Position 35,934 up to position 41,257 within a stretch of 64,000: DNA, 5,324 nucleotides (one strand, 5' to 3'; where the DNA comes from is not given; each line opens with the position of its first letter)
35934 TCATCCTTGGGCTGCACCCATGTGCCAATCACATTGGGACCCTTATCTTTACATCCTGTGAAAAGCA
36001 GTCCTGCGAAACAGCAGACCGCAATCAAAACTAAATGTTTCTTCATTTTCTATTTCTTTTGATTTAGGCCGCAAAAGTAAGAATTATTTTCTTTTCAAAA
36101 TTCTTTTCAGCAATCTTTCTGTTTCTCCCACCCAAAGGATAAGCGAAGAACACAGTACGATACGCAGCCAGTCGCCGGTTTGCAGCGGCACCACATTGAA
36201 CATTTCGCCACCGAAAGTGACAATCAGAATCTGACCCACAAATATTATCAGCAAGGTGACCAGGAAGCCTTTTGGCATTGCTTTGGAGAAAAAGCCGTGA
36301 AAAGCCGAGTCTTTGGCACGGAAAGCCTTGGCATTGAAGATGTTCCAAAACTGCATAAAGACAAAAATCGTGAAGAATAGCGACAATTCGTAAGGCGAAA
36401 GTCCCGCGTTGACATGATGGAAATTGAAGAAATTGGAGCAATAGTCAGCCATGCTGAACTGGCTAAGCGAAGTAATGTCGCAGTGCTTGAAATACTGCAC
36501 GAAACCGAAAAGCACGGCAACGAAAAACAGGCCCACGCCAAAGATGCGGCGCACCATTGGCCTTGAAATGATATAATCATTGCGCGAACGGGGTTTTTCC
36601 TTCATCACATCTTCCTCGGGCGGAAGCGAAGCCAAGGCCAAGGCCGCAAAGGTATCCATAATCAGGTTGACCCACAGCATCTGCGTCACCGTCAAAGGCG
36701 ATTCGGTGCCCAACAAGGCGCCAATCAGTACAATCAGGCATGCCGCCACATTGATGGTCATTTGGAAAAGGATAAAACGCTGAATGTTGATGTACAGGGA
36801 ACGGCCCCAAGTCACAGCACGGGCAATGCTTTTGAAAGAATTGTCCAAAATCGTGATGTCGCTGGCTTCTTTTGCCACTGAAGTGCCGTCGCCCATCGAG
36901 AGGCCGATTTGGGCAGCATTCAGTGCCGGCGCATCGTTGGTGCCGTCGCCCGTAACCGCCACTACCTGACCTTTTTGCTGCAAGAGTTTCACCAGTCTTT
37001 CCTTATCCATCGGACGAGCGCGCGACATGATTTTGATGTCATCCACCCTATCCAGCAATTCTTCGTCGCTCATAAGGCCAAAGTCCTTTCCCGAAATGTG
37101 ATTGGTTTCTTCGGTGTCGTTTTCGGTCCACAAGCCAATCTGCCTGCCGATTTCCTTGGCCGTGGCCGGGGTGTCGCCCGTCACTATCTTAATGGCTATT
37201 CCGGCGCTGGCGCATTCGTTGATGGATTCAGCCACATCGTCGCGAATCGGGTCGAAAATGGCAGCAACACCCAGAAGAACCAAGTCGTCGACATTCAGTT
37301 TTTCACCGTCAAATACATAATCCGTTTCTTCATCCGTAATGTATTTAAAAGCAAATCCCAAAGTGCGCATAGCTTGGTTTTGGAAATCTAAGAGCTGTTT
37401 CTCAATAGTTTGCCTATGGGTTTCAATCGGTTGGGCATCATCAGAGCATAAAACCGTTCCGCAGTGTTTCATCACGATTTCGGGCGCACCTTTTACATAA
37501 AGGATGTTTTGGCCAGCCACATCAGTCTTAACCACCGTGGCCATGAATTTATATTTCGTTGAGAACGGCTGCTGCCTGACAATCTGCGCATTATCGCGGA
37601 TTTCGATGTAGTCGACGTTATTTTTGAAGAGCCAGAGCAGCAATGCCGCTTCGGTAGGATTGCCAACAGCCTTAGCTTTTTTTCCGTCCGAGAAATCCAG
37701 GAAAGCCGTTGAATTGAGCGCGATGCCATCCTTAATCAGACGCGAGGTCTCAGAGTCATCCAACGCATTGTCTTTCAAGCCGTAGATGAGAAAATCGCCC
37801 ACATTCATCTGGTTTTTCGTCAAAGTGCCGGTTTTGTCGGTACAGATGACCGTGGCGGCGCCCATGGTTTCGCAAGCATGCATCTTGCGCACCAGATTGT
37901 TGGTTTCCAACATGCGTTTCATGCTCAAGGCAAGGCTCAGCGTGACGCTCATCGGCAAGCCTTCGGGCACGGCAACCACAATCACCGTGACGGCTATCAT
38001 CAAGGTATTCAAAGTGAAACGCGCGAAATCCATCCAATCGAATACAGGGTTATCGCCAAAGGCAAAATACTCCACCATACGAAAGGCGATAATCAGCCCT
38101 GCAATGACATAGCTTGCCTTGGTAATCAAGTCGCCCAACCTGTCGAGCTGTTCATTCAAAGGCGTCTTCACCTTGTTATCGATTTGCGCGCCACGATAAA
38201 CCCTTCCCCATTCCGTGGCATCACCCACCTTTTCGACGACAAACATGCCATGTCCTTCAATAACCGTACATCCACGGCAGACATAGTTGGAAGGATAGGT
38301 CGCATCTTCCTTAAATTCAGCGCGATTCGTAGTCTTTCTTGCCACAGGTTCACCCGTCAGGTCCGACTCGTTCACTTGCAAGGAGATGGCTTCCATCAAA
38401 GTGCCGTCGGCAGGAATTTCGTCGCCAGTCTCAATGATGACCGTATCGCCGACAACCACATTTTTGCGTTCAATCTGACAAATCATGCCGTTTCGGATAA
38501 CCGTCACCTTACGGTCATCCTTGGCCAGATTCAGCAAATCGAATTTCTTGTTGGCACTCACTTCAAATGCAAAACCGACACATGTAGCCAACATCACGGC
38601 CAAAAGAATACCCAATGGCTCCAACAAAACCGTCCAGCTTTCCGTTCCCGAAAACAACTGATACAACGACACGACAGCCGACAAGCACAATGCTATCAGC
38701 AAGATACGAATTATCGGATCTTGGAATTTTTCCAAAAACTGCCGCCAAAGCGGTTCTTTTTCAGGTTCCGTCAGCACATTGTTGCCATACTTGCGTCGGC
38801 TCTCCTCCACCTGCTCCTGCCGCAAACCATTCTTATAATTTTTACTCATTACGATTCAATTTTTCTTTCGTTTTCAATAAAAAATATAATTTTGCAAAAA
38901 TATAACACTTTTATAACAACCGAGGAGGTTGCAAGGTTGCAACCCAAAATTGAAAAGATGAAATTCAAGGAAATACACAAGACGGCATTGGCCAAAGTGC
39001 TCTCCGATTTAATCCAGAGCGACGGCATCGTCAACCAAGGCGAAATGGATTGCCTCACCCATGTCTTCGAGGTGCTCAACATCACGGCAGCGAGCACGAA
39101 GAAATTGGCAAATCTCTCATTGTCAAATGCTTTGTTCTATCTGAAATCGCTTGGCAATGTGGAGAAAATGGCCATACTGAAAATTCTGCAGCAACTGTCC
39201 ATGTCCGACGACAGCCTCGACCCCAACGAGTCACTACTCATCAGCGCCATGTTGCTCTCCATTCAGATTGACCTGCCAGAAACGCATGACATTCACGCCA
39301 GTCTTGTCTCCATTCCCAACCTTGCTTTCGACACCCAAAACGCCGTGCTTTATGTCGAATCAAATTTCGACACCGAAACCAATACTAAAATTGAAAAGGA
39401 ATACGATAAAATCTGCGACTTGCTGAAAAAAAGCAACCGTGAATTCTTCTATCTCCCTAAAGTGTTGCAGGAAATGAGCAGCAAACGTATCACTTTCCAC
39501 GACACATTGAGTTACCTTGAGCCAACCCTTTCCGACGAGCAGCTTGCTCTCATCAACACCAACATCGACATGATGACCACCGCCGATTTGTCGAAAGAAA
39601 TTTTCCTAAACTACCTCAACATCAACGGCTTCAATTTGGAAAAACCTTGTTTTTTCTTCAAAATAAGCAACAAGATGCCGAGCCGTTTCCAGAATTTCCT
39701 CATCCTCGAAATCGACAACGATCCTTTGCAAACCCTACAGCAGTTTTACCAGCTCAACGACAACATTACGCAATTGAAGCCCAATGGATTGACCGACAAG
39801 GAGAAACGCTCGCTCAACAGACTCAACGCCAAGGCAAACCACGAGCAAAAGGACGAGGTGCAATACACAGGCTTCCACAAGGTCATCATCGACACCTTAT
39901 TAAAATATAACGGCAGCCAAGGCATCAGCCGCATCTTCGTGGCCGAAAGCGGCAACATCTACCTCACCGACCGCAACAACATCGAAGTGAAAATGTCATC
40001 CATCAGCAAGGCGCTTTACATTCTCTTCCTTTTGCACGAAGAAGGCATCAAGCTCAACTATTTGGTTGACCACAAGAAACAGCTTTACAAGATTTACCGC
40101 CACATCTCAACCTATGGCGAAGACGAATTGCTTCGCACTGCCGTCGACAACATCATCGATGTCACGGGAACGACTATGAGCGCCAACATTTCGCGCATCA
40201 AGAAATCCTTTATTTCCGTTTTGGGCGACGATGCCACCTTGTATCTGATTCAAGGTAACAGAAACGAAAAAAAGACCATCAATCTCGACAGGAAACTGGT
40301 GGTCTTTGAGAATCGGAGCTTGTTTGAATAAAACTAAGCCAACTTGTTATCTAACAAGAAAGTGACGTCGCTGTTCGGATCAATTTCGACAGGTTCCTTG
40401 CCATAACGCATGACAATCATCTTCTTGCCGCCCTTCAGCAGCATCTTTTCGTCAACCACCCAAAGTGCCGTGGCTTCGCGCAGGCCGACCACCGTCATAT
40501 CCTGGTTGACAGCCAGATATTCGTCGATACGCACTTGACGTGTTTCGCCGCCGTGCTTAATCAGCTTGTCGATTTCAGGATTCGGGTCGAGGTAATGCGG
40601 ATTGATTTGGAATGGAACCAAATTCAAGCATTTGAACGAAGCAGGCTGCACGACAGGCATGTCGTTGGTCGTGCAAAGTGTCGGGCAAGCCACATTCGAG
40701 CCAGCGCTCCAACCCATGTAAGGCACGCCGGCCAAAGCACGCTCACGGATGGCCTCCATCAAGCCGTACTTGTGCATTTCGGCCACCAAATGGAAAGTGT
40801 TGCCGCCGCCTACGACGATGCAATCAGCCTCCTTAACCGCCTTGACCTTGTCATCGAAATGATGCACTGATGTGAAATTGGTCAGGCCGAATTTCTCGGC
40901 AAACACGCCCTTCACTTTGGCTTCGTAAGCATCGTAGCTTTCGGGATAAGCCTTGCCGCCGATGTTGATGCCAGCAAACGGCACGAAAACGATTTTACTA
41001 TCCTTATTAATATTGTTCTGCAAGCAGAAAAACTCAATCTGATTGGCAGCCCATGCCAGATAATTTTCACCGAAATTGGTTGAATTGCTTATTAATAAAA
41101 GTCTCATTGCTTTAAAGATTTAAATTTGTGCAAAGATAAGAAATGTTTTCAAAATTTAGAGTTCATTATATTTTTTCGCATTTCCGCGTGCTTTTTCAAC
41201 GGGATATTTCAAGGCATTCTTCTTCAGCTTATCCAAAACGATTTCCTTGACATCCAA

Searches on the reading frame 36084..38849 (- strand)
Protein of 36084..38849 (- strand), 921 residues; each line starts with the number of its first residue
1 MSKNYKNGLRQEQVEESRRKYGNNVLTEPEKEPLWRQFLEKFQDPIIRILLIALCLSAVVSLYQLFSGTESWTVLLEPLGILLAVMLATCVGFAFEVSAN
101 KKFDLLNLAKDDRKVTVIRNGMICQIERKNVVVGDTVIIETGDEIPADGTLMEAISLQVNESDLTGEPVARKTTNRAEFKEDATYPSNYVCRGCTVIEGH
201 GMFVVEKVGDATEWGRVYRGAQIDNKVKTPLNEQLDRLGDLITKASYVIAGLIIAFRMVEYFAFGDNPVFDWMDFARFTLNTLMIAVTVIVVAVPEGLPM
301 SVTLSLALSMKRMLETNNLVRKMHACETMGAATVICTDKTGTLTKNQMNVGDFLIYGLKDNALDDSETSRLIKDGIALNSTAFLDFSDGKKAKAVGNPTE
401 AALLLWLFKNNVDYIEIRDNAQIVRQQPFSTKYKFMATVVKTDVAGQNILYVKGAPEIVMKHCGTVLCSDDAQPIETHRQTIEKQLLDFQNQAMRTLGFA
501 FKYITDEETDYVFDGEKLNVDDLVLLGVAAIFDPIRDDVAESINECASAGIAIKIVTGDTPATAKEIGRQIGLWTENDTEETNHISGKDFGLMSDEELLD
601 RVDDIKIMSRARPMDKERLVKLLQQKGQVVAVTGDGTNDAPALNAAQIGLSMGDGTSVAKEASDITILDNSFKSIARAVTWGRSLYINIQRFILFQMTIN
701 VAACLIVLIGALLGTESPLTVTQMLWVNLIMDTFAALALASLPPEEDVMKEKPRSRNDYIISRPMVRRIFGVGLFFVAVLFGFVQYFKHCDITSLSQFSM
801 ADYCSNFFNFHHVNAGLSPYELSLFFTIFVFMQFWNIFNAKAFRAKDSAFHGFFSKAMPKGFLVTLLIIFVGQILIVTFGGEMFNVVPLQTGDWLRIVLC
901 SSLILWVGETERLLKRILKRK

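Call 22: search_protein_families(library=pfam, proteins=[window:36084-38849:-], max_evalue=0.001)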
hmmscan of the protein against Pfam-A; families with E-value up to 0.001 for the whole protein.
window:36084-38849:- (921 aa): 6 families
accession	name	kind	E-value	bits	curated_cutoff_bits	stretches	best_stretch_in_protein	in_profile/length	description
PF00122.25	E1-E2_ATPase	-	1.8e-37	129.1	28.1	1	112-314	4-179/181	E1-E2 ATPase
PF00689.26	Cation_ATPase_C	-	2.2e-36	125.7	27.3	1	717-913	2-174/175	Cation transporting ATPase, C-terminus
PF13246.12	Cation_ATPase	-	9e-21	74.1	21.7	1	377-465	2-90/91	Cation transport ATPase (P-type)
PF00690.31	Cation_ATPase_N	-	3.5e-16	59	20.4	1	4-57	16-69/69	Cation transporter/ATPase, N-terminus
PF00702.32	Hydrolase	-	1.2e-14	55.6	26.4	1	334-646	3-190/191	haloacid dehalogenase-like hydrolase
PF08282.18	Hydrolase_3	-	1.6e-07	31.8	20.9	1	618-678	194-254/255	haloacid dehalogenase-like hydrolase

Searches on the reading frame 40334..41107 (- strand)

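Call 22: search_protein_families(library=pfam, proteins=[window:40334-41107:-], max_evalue=0.001)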
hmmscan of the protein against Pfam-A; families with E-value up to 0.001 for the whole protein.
window:40334-41107:- (257 aa): 1 family
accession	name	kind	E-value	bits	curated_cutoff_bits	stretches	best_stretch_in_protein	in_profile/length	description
PF03575.23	Peptidase_S51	-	3.3e-53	180.9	23.9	1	3-223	1-204/206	Peptidase family S51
